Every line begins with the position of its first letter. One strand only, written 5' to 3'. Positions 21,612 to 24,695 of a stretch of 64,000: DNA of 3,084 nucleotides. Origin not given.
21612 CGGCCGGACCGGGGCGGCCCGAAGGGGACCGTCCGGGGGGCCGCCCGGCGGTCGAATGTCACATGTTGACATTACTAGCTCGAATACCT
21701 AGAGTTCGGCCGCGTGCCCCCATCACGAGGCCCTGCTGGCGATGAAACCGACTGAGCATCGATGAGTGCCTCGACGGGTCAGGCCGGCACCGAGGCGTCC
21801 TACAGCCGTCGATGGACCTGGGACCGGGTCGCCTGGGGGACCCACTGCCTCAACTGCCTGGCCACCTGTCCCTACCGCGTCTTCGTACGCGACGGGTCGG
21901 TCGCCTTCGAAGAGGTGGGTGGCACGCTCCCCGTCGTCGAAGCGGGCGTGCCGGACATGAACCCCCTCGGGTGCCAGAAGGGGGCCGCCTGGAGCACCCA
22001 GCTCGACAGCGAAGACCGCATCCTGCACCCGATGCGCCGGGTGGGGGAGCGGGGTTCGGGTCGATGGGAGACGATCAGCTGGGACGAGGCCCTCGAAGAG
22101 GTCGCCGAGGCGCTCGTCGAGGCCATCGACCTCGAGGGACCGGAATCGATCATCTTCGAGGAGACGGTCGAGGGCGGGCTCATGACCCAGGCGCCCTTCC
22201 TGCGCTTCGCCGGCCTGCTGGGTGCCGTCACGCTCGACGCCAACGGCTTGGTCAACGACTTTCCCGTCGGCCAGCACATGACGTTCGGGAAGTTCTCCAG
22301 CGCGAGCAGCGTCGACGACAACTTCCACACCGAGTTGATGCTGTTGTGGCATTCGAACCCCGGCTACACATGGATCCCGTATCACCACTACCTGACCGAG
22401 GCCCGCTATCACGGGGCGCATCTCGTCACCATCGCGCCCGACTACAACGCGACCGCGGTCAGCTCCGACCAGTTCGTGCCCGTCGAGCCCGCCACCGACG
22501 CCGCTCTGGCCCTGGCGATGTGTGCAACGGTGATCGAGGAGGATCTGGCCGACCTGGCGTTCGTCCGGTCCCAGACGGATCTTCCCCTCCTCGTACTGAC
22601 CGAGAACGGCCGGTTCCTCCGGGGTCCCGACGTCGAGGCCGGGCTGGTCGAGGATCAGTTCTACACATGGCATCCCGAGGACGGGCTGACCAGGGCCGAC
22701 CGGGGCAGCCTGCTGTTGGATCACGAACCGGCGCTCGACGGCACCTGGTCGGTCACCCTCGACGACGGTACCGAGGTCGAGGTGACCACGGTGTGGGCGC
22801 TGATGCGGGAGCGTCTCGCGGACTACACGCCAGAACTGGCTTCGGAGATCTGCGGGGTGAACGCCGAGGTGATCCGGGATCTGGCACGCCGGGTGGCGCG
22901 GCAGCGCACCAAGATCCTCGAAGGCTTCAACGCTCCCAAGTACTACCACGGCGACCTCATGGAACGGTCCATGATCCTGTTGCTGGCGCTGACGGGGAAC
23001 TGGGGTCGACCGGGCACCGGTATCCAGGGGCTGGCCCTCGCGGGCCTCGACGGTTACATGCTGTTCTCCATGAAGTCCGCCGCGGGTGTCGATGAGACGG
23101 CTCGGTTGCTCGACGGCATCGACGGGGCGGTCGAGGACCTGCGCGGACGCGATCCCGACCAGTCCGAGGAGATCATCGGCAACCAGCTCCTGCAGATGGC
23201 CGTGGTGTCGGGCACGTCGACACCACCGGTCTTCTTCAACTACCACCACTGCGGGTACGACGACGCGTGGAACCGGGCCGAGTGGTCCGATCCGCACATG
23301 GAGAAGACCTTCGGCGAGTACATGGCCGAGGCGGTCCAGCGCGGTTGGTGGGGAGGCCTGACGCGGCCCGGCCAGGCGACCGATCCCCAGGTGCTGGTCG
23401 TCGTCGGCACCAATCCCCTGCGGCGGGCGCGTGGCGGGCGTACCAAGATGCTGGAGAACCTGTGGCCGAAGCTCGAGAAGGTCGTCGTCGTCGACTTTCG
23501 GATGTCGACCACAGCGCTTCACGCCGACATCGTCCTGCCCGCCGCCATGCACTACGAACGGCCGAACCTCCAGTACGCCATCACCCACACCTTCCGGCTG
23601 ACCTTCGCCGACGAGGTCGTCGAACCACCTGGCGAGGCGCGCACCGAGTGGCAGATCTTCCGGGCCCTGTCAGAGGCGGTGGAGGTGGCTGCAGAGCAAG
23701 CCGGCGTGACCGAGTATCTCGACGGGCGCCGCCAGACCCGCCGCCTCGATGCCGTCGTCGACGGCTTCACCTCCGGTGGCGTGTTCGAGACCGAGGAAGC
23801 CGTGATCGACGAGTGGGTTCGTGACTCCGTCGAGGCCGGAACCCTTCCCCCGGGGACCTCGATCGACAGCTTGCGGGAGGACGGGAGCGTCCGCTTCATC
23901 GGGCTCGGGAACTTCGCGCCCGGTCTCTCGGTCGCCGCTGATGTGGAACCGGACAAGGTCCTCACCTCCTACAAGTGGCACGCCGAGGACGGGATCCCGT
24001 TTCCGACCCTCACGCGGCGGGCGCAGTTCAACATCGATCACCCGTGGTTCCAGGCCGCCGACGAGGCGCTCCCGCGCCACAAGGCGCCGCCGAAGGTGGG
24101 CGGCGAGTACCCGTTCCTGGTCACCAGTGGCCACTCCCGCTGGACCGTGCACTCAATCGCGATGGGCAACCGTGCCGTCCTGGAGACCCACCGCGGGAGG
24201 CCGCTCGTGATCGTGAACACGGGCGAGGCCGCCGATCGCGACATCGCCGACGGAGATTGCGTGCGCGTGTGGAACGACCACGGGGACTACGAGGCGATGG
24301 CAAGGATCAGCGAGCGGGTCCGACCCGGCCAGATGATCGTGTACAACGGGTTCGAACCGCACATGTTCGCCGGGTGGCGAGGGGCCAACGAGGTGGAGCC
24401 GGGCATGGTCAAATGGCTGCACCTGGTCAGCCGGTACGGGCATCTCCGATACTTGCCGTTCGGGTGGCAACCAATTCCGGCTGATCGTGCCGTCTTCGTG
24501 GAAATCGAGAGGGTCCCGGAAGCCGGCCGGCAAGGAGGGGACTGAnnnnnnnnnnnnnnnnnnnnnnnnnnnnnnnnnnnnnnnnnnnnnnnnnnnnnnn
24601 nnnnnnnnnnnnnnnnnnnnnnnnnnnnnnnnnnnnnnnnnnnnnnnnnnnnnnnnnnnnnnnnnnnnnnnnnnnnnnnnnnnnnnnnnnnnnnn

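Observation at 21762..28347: Alpha-1 is translationally coupled to a nitroreductase-like protein, two 4-TM paralogs and a truncated ANL protein: a possible new electron-transfer module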

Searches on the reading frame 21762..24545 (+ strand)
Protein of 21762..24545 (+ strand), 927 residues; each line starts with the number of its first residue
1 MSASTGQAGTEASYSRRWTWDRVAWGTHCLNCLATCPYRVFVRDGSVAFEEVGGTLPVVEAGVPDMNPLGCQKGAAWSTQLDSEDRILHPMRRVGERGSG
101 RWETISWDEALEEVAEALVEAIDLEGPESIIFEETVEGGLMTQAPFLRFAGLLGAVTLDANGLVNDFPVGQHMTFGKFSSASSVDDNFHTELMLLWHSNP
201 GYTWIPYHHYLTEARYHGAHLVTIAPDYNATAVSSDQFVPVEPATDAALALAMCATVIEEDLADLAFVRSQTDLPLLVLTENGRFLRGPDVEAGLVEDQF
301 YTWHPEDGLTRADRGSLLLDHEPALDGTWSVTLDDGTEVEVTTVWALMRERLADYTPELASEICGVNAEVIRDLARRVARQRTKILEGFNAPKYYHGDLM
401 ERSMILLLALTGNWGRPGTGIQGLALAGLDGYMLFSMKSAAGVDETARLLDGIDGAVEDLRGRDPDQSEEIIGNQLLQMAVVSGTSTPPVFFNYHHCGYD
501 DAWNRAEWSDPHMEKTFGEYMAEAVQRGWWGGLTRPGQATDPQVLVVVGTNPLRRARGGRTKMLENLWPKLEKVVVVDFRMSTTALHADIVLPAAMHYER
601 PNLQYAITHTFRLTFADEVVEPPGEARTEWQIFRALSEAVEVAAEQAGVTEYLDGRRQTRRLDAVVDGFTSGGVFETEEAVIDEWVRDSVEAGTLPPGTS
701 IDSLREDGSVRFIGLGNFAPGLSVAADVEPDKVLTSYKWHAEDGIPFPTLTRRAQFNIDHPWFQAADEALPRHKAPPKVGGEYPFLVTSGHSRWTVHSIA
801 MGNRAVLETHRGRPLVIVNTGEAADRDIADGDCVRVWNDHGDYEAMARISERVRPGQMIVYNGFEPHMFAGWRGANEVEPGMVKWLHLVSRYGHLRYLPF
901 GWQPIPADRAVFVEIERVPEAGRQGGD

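Call 6: search_protein_families(library=pfam, proteins=[window:21762-24545:+], max_evalue=0.01)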
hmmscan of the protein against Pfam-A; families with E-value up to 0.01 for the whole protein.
window:21762-24545:+ (927 aa): 2 families
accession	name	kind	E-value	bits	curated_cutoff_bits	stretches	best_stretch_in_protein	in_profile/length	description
PF00384.28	Molybdopterin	-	4e-37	128.5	24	1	86-638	1-352/353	Molybdopterin oxidoreductase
PF01568.27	Molydop_binding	-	1.7e-14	54.2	26.8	1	785-866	1-82/110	Molydopterin dinucleotide binding domain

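Call 8: search_protein_families(library=ncbifam, proteins=[window:21762-24545:+], max_evalue=0.01)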
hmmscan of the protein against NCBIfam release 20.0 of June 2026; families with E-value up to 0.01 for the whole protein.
window:21762-24545:+ (927 aa): 26 families (the best 25 are shown)
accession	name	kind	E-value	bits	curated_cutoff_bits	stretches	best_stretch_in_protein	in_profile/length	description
TIGR03479.1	DMSO_red_II_alp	subfamily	5.2e-249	828.9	984.75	1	10-916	44-913/913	molybdopterin-dependent oxidoreductase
NF042978.1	EthbenzDh_ebdA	equivalog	3.5e-218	726.8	2000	1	6-917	60-976/977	ethylbenzene dehydrogenase subunit alpha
TIGR01580.1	narG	equivalog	1.5e-67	228.2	1084.15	4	96-303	151-372/1235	nitrate reductase subunit alpha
TIGR02166.1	dmsA_ynfE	subfamily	2.7e-59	201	777.7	4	21-268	42-295/794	DMSO/selenate family reductase complex A subunit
TIGR01591.1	Fdh-alpha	equivalog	3.9e-52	177.3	666.25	4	69-272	36-238/672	formate dehydrogenase subunit alpha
TIGR00509.1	bisC_fam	subfamily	2.3e-46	158.4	1017.55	4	544-645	415-515/772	molybdopterin guanine dinucleotide-containing S/N-oxide reductase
NF011566.1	PRK14990.1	exception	1e-43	149.4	1600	3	19-268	54-315/814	dimethylsulfoxide reductase subunit A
NF012032.0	PRK15488.1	equivalog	4.3e-43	147.4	694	2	31-270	50-279/759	thiosulfate reductase PhsA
NF041885.1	selenate_YnfE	exception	3.8e-42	144.1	1675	3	16-268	41-302/805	selenate/tellurate reductase subunit YnfE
NF041884.1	selenate_YnfF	exception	8.6e-41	139.7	1650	2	12-268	34-295/798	selenate/tellurate reductase subunit YnfF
NF011682.0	PRK15102.1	equivalog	7.1e-35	120.3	909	3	542-642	471-570/829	trimethylamine-N-oxide reductase TorA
TIGR02164.1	torA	equivalog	5.2e-33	114.2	1465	3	542-641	467-565/824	trimethylamine-N-oxide reductase TorA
NF047855.1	AssmNtatRedNasC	equivalog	1.1e-22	80.2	1100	2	71-272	62-263/708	assimilatory nitrate reductase catalytic subunit NasC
TIGR01553.1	formate-DH-alph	equivalog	1.7e-22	79.1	814.2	2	186-424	218-443/1009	formate dehydrogenase-N subunit alpha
NF041513.1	formate_DH_Act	exception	7e-22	77.1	1400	2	8-278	27-301/1067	formate dehydrogenase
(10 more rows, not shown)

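Call 10: search_solved_structures(query=window:21762-24545:+, max_evalue=0.001)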
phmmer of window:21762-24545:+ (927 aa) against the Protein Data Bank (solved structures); distinct sequences matched with E-value up to 0.001: 56.
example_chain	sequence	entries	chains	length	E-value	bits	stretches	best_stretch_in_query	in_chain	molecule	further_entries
2ivf_A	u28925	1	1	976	2.3e-210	704.5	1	5-917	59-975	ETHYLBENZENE DEHYDROGENASE ALPHA-SUBUNIT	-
5e7o_A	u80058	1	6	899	1.9e-129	436.7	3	8-316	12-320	DMSO reductase family type II enzyme, molybdopterin subunit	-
4ydd_A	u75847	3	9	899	2.7e-129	436.2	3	8-316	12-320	DMSO reductase family type II enzyme, molybdopterin subunit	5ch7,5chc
3egw_A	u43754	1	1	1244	9.9e-57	196.1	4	76-305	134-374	Respiratory nitrate reductase 1 alpha chain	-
1r27_A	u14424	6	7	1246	3.4e-56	194.3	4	76-296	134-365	Respiratory nitrate reductase 1 alpha chain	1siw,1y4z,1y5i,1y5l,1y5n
1q16_A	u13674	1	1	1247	3.4e-56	194.3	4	76-296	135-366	Respiratory nitrate reductase 1 alpha chain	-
3ir7_A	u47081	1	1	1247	6.2e-56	193.4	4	76-296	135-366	Respiratory nitrate reductase 1 alpha chain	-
3ir6_A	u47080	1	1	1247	6e-55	190.2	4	76-296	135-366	Respiratory nitrate reductase 1 alpha chain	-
3ir5_A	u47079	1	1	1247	1.7e-54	188.7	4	76-296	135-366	Respiratory nitrate reductase 1 alpha chain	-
1eu1_A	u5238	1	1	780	1.4e-36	129.4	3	543-645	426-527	DIMETHYL SULFOXIDE REDUCTASE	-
1dms_A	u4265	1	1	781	5.1e-30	107.7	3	541-642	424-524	DMSO REDUCTASE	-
1dmr_A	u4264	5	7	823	2.8e-29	105.2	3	541-645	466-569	DMSO REDUCTASE | Dimethyl sulfoxide/trimethylamine N-oxide reductase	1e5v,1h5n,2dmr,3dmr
1e60_A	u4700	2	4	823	3.3e-29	105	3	541-645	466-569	Dimethyl sulfoxide/trimethylamine N-oxide reductase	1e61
1aa6_A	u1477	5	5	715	4.3e-29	104.6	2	71-273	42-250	FORMATE DEHYDROGENASE H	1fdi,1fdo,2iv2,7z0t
4dmr_A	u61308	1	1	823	1e-28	103.4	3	541-645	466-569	DMSO REDUCTASE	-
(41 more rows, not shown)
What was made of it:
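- Checked: alpha-1 matches Pfam Molybdopterin and Molydop_binding, TIGR03479 (DMSO_red_II_alp, E 5e-249) and EbdA 2ivf_A (E 2e-210) (calls 6, 8, 10).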

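Call 79: find_related_loci(query=window:21762-24545:+, collection=metagenome_contigs, flank=7000)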
Query window:21762-24545:+ (927 aa) in metagenome_contigs; peptide patterns used: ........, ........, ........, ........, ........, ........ (x = any residue, [..] = any of these).
393 stretches matched a pattern; 378 encode a relative of the query (tblastn E <= 1e-3); the best 80 are kept; 80 distinct loci.
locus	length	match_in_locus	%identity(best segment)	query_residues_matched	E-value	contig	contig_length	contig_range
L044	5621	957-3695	73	10-921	0e+0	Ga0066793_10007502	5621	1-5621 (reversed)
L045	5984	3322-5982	73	10-895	0e+0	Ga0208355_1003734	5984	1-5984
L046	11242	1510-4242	72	14-918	0e+0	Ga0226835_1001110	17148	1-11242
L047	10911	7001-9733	72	14-918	0e+0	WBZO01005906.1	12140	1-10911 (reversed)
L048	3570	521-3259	71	10-921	0e+0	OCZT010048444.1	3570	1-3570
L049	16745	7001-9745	68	5-918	0e+0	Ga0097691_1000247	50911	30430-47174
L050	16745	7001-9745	68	5-918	0e+0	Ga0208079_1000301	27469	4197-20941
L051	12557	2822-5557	68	8-918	0e+0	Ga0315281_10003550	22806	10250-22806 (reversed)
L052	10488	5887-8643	66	1-918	0e+0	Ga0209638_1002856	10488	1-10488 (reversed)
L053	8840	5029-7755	67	12-918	0e+0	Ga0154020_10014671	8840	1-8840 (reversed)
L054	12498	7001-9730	66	10-917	0e+0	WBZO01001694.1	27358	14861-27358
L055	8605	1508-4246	69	10-922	0e+0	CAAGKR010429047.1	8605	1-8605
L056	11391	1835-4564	66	10-917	0e+0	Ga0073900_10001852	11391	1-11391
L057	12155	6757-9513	66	1-917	0e+0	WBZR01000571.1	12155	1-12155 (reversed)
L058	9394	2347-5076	66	10-917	0e+0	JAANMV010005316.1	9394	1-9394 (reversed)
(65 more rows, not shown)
